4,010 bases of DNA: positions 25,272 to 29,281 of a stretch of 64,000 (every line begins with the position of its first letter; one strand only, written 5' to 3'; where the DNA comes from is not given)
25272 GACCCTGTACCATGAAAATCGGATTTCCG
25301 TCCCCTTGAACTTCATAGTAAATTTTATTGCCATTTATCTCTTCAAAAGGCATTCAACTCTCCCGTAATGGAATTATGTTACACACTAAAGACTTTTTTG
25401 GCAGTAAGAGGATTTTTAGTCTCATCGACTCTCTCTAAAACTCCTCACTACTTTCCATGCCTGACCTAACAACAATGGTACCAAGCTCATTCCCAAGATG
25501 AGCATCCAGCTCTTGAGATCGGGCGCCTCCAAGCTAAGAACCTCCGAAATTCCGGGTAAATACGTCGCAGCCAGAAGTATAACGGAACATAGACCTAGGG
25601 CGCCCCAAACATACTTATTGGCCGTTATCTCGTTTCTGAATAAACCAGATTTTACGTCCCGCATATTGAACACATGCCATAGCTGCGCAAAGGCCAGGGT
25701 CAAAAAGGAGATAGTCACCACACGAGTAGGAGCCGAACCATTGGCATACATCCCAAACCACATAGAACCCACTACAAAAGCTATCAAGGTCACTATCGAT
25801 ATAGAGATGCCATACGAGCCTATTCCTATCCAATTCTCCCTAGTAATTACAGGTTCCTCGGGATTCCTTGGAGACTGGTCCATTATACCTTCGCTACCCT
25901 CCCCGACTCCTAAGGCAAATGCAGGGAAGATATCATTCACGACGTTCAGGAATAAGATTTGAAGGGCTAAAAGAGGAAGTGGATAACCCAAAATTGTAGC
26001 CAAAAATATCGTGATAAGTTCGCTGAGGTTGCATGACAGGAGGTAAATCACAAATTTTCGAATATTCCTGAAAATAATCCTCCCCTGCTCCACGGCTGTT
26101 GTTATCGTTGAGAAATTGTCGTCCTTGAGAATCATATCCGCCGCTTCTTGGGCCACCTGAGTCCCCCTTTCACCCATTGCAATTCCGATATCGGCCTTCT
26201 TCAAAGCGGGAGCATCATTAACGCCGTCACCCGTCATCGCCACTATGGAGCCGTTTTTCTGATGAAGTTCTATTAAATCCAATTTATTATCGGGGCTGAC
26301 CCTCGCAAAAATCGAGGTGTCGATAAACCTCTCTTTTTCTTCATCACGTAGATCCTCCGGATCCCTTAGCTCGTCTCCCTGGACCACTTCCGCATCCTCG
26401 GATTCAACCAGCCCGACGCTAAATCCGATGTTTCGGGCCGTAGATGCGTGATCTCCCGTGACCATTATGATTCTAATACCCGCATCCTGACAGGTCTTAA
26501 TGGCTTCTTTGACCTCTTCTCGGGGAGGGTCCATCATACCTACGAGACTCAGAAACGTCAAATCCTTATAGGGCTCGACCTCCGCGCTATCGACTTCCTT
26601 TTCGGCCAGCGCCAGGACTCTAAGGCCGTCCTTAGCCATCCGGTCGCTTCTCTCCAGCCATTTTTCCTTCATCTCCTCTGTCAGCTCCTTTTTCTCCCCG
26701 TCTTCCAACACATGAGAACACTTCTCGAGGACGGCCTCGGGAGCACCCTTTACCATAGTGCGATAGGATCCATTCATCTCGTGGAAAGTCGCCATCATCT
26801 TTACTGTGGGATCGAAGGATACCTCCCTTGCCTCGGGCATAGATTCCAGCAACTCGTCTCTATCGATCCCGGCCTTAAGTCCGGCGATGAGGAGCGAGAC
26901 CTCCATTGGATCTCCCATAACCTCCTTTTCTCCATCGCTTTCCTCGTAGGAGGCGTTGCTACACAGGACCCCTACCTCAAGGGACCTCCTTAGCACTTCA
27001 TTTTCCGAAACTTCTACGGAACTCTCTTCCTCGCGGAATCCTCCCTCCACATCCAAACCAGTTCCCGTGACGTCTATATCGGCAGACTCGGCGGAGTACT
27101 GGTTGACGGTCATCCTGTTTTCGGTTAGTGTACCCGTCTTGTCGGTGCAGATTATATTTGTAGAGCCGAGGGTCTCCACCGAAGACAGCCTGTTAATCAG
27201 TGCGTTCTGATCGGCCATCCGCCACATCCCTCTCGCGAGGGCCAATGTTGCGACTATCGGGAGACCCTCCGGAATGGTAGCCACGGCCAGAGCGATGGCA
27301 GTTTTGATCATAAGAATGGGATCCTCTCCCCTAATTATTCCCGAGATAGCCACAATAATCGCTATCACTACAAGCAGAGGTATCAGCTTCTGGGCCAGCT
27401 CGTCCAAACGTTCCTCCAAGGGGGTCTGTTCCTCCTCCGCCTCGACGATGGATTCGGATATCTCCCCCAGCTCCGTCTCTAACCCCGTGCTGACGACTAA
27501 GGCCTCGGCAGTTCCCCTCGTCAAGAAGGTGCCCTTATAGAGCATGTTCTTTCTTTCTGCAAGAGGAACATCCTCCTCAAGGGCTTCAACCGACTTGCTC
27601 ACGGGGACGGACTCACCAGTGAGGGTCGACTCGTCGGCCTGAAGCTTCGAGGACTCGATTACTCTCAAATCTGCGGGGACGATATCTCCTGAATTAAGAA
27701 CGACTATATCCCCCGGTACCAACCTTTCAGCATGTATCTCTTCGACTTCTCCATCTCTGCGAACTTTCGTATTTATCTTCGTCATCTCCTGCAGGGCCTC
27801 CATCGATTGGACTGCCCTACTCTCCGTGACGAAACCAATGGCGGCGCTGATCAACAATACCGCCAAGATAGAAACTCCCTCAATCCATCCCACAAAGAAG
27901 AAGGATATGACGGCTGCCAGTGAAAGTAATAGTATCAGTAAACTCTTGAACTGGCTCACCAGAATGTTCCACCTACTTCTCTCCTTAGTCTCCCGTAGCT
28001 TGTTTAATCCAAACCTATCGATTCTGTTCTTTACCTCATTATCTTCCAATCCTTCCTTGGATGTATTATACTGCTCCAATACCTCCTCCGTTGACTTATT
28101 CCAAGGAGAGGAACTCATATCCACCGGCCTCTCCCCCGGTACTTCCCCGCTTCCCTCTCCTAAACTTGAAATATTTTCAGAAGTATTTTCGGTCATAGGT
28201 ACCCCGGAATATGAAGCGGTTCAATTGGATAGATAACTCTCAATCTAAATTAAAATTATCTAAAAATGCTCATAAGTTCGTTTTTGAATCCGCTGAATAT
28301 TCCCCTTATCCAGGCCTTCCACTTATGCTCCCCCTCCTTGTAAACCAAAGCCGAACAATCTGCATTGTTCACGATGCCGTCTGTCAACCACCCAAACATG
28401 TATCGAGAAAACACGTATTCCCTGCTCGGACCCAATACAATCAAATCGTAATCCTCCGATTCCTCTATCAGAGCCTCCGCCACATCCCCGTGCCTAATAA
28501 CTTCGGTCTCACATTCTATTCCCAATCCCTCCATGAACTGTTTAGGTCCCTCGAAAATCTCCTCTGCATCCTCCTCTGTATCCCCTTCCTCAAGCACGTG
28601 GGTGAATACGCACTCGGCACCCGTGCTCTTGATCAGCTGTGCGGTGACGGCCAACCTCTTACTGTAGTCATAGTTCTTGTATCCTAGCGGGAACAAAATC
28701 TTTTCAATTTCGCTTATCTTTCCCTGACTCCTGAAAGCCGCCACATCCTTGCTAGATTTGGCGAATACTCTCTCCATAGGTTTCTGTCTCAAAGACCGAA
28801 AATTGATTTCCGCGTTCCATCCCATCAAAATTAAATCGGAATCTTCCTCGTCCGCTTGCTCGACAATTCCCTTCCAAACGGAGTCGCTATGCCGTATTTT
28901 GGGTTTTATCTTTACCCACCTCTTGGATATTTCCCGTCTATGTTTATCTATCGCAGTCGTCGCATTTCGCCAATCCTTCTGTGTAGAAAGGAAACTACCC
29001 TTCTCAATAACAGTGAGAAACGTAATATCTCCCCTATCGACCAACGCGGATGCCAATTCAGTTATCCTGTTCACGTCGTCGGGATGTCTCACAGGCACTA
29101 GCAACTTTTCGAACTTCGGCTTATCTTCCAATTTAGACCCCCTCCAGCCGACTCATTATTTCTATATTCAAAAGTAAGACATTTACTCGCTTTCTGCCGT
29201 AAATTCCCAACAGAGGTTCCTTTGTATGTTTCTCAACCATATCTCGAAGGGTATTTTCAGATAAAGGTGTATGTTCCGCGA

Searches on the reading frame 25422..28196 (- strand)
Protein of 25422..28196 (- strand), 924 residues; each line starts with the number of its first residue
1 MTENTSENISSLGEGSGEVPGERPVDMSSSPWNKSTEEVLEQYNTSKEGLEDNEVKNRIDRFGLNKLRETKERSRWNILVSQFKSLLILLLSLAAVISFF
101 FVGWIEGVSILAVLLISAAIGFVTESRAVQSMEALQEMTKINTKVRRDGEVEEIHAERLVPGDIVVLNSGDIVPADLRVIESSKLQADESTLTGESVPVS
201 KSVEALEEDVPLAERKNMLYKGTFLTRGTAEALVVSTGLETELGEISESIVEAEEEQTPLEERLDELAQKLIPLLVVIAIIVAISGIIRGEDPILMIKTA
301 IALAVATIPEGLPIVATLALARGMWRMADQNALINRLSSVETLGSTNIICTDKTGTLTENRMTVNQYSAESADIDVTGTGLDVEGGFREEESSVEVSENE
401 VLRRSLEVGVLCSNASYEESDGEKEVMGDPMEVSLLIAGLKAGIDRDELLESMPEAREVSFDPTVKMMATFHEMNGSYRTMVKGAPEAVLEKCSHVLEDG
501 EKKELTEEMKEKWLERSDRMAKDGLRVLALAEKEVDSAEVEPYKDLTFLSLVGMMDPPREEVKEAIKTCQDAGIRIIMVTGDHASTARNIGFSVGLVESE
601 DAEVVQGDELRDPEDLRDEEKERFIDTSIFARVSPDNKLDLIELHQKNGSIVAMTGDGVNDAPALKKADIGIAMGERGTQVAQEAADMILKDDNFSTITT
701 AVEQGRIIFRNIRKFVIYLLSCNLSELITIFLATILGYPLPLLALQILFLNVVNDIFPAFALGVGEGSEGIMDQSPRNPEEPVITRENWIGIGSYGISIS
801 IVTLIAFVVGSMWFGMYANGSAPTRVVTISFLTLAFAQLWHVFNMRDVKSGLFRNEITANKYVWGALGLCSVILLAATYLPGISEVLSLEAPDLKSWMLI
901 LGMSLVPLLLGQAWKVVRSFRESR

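Call 75: search_protein_families(library=pfam, proteins=[window:25422-28196:-], max_evalue=0.00001)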
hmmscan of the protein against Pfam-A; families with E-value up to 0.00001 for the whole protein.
window:25422-28196:- (924 aa): 6 families
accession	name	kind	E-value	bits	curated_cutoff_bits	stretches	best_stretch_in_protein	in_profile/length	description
PF00122.25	E1-E2_ATPase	-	5.6e-56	189.3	28.1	1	137-329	1-180/181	E1-E2 ATPase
PF00689.26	Cation_ATPase_C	-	2.7e-43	148.2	27.3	1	739-916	1-174/175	Cation transporting ATPase, C-terminus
PF13246.12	Cation_ATPase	-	3.3e-20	72.4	21.7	1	410-496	1-91/91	Cation transport ATPase (P-type)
PF00690.31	Cation_ATPase_N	-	9.5e-19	67.3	20.4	1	32-98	2-69/69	Cation transporter/ATPase, N-terminus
PF00702.32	Hydrolase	-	5.8e-17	63.1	26.4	1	349-669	4-191/191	haloacid dehalogenase-like hydrolase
PF08282.18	Hydrolase_3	-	1.2e-07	32.2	20.9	0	647-697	201-250/255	haloacid dehalogenase-like hydrolase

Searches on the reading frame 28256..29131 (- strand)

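Call 75: search_protein_families(library=pfam, proteins=[window:28256-29131:-], max_evalue=0.00001)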
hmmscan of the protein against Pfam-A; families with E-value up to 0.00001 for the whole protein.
window:28256-29131:- (291 aa): 1 family
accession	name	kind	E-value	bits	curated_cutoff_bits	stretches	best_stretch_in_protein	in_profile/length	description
PF00582.32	Usp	-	1.8e-18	67.9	24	2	176-265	35-141/141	Universal stress protein family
